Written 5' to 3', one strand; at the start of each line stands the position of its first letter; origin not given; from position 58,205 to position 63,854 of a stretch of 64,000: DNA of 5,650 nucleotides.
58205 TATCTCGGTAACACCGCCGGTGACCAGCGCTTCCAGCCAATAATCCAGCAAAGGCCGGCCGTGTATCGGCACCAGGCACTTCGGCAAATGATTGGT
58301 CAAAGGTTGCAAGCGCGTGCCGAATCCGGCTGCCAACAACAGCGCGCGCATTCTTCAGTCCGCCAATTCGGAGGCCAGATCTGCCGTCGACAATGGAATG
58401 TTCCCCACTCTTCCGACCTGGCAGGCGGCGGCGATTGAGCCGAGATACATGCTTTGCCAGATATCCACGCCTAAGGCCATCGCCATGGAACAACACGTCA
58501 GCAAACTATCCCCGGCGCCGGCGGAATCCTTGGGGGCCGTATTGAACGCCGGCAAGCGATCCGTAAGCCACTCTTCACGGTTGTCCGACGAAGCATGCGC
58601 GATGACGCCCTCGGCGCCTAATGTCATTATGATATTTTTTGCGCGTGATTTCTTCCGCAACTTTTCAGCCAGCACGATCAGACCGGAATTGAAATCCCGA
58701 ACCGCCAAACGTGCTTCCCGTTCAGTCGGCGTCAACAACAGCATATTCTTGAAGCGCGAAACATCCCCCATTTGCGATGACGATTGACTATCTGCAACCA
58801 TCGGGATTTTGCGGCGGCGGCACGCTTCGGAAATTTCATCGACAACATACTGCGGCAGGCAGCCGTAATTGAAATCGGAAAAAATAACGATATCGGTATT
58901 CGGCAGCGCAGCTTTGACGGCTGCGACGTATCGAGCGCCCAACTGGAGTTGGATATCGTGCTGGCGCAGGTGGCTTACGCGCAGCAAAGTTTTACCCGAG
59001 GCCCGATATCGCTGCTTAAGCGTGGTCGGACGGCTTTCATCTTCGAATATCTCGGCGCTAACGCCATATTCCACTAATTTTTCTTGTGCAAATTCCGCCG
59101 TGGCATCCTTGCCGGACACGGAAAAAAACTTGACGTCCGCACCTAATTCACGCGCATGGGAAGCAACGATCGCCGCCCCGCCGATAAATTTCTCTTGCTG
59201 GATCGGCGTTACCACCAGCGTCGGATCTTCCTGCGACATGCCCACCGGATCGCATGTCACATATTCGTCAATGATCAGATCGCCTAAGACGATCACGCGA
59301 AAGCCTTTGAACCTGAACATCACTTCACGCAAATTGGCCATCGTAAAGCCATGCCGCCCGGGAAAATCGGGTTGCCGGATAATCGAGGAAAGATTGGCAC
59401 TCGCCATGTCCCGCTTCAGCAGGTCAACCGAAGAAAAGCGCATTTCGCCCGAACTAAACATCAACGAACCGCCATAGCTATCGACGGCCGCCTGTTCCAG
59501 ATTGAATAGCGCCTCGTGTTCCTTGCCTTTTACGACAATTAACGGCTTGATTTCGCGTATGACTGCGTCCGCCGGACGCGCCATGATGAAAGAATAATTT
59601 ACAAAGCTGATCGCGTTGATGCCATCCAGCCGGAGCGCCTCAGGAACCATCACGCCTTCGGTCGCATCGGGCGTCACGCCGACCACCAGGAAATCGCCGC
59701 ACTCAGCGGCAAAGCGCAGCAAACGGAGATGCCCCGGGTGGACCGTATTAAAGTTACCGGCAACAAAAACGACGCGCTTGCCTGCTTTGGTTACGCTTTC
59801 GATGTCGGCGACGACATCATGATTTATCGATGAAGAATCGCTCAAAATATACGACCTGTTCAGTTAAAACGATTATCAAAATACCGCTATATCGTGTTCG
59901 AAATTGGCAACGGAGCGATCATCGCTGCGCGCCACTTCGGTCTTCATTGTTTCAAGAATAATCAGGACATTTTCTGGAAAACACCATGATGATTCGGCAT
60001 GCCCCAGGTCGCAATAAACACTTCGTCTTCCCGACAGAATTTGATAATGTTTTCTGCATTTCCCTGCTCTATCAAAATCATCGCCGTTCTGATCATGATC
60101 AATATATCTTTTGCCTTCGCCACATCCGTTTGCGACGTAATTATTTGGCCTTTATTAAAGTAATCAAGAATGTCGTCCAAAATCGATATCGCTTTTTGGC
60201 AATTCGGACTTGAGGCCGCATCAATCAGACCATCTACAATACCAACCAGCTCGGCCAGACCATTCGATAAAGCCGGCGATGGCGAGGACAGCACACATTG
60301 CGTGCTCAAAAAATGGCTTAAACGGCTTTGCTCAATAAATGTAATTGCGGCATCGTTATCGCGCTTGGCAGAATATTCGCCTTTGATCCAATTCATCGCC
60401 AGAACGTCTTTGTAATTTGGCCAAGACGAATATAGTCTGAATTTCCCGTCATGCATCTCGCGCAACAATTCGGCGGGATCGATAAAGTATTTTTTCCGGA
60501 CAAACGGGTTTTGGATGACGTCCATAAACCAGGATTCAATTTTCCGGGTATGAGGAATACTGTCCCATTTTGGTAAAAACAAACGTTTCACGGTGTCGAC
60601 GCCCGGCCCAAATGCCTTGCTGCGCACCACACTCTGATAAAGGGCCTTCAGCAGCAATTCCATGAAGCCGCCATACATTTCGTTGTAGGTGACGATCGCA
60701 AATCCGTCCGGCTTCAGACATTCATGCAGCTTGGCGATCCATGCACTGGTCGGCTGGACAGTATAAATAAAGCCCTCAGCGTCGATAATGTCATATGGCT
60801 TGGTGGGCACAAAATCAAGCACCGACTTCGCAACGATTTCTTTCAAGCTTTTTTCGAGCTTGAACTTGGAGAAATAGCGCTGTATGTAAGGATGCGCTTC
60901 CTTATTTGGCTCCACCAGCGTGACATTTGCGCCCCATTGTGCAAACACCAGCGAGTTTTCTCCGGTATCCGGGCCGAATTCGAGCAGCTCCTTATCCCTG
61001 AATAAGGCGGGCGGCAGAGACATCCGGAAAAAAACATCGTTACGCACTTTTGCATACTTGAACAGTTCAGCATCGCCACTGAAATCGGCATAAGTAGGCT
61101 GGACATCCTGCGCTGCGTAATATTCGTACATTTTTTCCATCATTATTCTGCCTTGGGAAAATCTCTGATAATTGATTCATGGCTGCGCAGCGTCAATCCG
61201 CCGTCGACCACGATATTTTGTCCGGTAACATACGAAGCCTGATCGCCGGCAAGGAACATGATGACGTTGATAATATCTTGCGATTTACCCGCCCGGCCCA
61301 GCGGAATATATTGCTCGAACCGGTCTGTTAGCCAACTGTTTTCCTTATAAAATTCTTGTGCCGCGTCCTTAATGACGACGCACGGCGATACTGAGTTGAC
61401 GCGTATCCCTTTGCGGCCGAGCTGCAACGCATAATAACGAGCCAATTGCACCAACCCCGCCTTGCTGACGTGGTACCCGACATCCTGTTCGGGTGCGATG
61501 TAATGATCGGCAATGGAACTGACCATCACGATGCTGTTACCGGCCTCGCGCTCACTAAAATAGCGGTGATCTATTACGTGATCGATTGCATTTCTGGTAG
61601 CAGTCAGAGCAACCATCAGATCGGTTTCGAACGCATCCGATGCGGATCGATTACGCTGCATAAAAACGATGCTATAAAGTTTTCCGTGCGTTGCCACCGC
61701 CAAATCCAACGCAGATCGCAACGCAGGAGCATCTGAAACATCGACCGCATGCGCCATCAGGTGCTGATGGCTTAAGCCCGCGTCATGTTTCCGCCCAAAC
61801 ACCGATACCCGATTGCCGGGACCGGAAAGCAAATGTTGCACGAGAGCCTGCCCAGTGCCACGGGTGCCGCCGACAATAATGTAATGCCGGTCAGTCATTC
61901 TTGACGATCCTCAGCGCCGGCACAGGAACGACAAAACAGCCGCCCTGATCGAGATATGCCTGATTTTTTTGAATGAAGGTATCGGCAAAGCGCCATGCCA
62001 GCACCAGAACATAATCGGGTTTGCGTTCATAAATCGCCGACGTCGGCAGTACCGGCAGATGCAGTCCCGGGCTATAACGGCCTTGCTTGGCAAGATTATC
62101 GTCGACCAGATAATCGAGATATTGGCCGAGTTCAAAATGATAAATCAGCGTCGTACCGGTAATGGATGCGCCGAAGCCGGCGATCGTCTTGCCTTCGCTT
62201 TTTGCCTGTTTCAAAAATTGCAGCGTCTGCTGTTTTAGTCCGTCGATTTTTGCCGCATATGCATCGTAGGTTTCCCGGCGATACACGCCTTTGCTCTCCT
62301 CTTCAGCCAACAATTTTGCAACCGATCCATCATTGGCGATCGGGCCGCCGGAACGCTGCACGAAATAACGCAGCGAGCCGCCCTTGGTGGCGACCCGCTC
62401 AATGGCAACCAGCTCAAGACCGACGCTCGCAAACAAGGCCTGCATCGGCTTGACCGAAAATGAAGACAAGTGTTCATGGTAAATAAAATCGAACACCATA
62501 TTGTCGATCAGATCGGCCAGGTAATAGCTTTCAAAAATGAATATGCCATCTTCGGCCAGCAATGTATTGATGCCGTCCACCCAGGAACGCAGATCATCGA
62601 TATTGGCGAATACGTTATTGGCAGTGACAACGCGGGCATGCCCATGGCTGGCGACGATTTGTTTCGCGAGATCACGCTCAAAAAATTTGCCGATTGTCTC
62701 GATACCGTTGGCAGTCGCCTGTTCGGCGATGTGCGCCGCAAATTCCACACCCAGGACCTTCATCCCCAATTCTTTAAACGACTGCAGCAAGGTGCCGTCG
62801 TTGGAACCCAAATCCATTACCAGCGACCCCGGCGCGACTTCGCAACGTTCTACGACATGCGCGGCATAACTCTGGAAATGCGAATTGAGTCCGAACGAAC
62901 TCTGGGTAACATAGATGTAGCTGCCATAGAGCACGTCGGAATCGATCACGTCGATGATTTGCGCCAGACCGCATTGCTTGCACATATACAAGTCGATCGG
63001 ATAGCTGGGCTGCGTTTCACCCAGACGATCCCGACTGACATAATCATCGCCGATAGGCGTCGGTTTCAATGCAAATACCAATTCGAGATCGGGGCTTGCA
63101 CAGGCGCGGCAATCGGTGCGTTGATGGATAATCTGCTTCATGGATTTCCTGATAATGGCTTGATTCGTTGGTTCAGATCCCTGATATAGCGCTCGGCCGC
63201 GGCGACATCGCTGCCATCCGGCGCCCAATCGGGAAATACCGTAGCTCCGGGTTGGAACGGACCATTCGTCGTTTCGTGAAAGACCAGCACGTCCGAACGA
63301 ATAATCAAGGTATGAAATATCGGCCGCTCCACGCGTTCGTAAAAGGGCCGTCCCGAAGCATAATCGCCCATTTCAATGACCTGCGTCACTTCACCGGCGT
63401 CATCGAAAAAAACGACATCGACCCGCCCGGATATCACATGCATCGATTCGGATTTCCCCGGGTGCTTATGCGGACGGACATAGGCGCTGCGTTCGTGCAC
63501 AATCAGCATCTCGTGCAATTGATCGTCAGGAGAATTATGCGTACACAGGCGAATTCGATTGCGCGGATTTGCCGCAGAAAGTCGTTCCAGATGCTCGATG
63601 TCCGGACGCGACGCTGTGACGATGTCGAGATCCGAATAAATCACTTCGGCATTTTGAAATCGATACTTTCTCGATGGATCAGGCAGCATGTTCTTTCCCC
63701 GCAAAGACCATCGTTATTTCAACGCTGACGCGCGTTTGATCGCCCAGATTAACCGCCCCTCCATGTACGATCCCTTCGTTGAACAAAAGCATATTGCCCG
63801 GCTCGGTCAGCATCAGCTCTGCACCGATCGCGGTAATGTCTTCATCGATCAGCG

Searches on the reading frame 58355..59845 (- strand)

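Call 57: search_protein_families(library=pfam, proteins=[window:58355-59845:-], max_evalue=0.001)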
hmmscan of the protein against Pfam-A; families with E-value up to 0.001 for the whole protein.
window:58355-59845:- (496 aa): 2 families
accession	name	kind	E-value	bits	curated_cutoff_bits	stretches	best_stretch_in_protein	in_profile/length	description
PF00294.29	PfkB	-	4.8e-21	75.8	25.8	1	198-483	12-296/302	pfkB family carbohydrate kinase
PF01467.32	CTP_transf_like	-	3.4e-08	34.2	21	1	28-109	2-89/133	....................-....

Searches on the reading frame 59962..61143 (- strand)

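Call 57: search_protein_families(library=pfam, proteins=[window:59962-61143:-], max_evalue=0.001)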
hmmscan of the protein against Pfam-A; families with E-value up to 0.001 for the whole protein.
window:59962-61143:- (393 aa): 3 families
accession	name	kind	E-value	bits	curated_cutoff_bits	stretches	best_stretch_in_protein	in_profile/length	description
PF13489.12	Methyltransf_23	-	2.7e-14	53.7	27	1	43-231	16-155/164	Methyltransferase domain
PF08242.18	Methyltransf_12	-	0.00027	22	30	1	54-148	1-97/98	Methyltransferase domain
PF08241.18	Methyltransf_11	-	0.00047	21.2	21.2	0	54-150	1-94/95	Methyltransferase domain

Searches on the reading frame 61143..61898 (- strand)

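Call 57: search_protein_families(library=pfam, proteins=[window:61143-61898:-], max_evalue=0.001)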
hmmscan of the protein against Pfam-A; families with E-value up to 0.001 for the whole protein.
window:61143-61898:- (251 aa): 3 families
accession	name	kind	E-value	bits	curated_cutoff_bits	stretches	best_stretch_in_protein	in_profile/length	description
PF13561.12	adh_short_C2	-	2.6e-35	122.5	27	1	50-236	48-236/236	Enoyl-(Acyl carrier protein) reductase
PF00106.31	adh_short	-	4.8e-15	56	26.6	1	6-184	3-191/195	short chain dehydrogenase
PF23441.1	SDR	-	0.00066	19.6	27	0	146-237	167-257/258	SDR-like rossmann domain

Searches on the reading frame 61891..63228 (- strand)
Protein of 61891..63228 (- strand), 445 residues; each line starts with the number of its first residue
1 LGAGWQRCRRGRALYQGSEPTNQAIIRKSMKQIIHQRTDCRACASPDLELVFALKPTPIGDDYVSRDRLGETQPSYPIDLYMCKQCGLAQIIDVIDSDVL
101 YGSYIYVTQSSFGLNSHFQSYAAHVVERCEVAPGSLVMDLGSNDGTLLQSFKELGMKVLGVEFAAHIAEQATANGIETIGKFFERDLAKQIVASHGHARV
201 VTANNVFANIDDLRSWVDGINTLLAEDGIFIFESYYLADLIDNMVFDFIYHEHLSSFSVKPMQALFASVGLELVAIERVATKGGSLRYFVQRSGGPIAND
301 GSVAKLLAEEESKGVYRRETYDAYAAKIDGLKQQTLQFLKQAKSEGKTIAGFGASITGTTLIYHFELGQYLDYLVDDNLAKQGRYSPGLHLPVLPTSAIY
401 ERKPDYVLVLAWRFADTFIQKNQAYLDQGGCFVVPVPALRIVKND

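Call 57: search_protein_families(library=pfam, proteins=[window:61891-63228:-], max_evalue=0.001)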
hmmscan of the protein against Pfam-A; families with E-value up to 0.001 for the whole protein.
window:61891-63228:- (445 aa): 6 families
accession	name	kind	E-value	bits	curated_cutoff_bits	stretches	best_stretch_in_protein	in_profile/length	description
PF08484.17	Methyltransf_14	-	2.3e-50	170.9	23.5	1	281-437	2-160/160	C-methyltransferase C-terminal domain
PF08421.16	Methyltransf_13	-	1.2e-16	61.1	31.3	1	40-101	1-62/62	Putative zinc binding domain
PF13489.12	Methyltransf_23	-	1e-14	55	27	1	119-275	6-163/164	Methyltransferase domain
PF08242.18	Methyltransf_12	-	1.6e-07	32.4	30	1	138-230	1-98/98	Methyltransferase domain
PF08241.18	Methyltransf_11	-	8.7e-05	23.5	21.2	1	139-232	2-95/95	Methyltransferase domain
PF07021.18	MetW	-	0.00067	19.8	21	0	131-189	11-70/193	Methionine biosynthesis protein MetW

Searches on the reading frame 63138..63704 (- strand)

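Call 57: search_protein_families(library=pfam, proteins=[window:63138-63704:-], max_evalue=0.001)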
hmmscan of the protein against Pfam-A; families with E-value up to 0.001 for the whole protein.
window:63138-63704:- (188 aa): 1 family
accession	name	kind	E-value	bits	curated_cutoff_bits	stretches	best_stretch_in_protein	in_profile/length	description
PF19480.5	DUF6016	-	0.0003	21.7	27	1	42-108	12-78/141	Domain of unknown function (DUF6016)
